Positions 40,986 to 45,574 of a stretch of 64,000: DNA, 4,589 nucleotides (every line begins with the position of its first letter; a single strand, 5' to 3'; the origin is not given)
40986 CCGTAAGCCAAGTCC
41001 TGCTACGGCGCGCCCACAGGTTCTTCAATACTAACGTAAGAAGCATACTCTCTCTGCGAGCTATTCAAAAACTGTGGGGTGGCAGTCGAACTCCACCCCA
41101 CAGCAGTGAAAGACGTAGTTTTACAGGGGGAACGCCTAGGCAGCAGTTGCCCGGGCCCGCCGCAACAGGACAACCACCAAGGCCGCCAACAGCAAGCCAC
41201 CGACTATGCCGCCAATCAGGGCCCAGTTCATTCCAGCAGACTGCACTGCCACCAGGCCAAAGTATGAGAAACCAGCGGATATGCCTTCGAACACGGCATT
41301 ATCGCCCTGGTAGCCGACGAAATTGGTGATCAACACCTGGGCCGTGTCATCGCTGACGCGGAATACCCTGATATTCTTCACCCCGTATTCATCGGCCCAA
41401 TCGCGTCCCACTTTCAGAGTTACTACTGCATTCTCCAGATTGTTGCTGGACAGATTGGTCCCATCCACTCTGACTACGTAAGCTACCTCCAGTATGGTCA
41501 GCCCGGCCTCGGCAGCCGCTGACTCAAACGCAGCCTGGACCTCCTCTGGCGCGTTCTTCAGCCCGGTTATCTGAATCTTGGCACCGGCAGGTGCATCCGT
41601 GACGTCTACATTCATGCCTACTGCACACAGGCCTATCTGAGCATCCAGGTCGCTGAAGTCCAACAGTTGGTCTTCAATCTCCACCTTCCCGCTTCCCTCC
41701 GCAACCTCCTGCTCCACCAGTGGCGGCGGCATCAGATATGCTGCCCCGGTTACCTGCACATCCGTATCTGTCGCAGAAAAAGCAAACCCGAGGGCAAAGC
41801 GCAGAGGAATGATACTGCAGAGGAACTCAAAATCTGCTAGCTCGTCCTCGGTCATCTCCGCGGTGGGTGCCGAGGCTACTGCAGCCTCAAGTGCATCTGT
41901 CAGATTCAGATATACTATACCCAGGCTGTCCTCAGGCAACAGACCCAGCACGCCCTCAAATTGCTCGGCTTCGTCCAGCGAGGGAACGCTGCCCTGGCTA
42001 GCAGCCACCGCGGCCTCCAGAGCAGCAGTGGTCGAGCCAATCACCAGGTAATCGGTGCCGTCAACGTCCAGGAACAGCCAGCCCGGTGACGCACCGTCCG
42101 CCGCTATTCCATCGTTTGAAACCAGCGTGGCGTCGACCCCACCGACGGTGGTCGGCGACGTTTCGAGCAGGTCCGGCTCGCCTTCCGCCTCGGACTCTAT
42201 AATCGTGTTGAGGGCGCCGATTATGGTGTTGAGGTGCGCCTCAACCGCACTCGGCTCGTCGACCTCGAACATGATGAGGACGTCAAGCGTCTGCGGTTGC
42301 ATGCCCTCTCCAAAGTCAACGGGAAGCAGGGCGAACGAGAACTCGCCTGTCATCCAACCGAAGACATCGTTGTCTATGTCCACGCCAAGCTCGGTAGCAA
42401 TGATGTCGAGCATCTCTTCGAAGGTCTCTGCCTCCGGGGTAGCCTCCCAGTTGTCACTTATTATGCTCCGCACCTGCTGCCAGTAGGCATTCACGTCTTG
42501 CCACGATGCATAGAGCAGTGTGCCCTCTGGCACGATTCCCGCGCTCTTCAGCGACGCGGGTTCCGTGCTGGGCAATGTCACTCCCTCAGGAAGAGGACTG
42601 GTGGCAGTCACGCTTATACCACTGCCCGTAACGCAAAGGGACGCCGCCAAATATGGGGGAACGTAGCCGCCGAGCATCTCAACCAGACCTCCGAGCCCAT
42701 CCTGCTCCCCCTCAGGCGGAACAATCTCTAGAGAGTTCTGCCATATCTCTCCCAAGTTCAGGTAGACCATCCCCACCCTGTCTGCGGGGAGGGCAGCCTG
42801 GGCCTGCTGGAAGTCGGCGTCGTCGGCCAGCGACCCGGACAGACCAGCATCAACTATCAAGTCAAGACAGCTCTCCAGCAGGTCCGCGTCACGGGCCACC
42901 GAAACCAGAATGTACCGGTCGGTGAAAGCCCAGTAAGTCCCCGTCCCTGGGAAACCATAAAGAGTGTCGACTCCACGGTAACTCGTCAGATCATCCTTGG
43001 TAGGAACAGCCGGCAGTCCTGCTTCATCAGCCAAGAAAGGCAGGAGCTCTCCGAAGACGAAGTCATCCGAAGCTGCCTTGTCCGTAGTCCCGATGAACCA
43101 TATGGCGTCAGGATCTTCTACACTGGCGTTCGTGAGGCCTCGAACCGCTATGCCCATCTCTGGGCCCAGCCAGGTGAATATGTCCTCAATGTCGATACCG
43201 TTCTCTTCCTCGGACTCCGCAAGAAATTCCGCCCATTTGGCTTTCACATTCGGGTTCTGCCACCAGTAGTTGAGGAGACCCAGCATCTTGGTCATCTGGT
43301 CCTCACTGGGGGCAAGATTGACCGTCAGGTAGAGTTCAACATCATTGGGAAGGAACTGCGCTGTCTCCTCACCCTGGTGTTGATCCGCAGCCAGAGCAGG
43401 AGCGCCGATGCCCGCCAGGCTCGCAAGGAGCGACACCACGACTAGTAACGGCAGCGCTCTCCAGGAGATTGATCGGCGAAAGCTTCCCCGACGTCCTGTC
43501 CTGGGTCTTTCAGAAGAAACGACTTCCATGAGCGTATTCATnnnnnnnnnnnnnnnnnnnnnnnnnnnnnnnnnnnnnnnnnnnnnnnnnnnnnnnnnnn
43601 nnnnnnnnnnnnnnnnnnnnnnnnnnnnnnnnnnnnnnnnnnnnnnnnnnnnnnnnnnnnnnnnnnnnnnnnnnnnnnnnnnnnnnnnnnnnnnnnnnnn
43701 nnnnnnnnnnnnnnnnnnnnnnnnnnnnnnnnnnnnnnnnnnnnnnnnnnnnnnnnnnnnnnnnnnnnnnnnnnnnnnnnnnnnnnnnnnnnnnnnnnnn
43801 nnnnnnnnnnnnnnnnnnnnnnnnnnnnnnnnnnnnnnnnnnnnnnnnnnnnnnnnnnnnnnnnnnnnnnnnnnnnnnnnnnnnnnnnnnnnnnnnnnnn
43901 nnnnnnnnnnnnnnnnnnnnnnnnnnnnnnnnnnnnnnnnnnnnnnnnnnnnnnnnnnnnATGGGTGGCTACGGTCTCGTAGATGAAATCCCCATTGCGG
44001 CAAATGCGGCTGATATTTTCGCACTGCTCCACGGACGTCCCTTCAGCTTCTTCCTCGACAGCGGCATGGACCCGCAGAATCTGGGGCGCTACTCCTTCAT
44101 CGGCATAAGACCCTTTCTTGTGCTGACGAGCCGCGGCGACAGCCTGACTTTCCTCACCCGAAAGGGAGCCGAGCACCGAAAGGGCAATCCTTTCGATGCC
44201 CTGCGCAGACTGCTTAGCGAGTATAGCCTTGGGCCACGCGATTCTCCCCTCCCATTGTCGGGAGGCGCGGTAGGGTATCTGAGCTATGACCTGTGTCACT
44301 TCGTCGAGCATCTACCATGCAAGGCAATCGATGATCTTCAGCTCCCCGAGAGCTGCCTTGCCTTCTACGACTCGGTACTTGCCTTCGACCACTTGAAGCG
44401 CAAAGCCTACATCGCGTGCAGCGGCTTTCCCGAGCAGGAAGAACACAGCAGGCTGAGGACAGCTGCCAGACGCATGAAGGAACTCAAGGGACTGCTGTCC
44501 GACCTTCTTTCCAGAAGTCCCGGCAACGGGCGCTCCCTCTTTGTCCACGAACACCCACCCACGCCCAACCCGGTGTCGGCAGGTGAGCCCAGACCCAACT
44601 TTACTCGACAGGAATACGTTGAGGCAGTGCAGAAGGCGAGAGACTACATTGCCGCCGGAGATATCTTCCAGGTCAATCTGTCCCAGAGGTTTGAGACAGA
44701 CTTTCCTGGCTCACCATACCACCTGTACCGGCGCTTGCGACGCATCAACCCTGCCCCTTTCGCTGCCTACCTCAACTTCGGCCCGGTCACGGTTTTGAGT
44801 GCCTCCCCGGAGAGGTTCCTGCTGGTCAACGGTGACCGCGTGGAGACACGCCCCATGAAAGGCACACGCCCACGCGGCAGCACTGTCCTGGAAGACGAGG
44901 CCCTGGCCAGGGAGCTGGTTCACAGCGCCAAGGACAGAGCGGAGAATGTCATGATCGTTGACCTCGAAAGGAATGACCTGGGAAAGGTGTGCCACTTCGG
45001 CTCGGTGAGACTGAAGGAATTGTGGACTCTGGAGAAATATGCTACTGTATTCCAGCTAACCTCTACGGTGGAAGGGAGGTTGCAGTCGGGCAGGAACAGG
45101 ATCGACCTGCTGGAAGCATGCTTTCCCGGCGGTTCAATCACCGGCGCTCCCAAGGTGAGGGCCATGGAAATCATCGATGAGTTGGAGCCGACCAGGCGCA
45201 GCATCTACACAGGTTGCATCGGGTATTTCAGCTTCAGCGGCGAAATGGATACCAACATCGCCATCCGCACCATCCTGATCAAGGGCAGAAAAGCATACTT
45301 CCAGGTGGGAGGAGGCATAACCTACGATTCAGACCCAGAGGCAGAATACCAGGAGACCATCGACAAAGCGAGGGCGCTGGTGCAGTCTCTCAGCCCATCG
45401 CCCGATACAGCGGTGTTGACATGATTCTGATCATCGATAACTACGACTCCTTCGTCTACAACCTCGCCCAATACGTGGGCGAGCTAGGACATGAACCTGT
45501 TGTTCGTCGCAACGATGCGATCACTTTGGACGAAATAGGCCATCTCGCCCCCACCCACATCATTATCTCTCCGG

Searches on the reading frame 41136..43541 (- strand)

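Call 8: search_protein_families(library=pfam, proteins=[window:41136-43541:-], max_evalue=0.001)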
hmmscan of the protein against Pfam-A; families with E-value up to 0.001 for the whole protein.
window:41136-43541:- (801 aa): 1 family
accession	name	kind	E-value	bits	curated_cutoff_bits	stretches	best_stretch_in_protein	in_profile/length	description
PF11832.13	DUF3352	-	5.7e-37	128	26.8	2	33-439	2-396/536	Protein of unknown function (DUF3352)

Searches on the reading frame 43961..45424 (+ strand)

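Call 8: search_protein_families(library=pfam, proteins=[window:43961-45424:+], max_evalue=0.001)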
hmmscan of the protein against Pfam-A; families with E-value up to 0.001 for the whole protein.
window:43961-45424:+ (487 aa): 2 families
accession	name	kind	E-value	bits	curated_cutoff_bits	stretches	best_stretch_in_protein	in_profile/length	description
PF00425.24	Chorismate_bind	-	1.6e-95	320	27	1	216-469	2-257/257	chorismate binding enzyme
PF04715.19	Anth_synt_I_N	-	1.6e-35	122.8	23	1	18-151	7-140/140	Anthranilate synthase component I, N terminal region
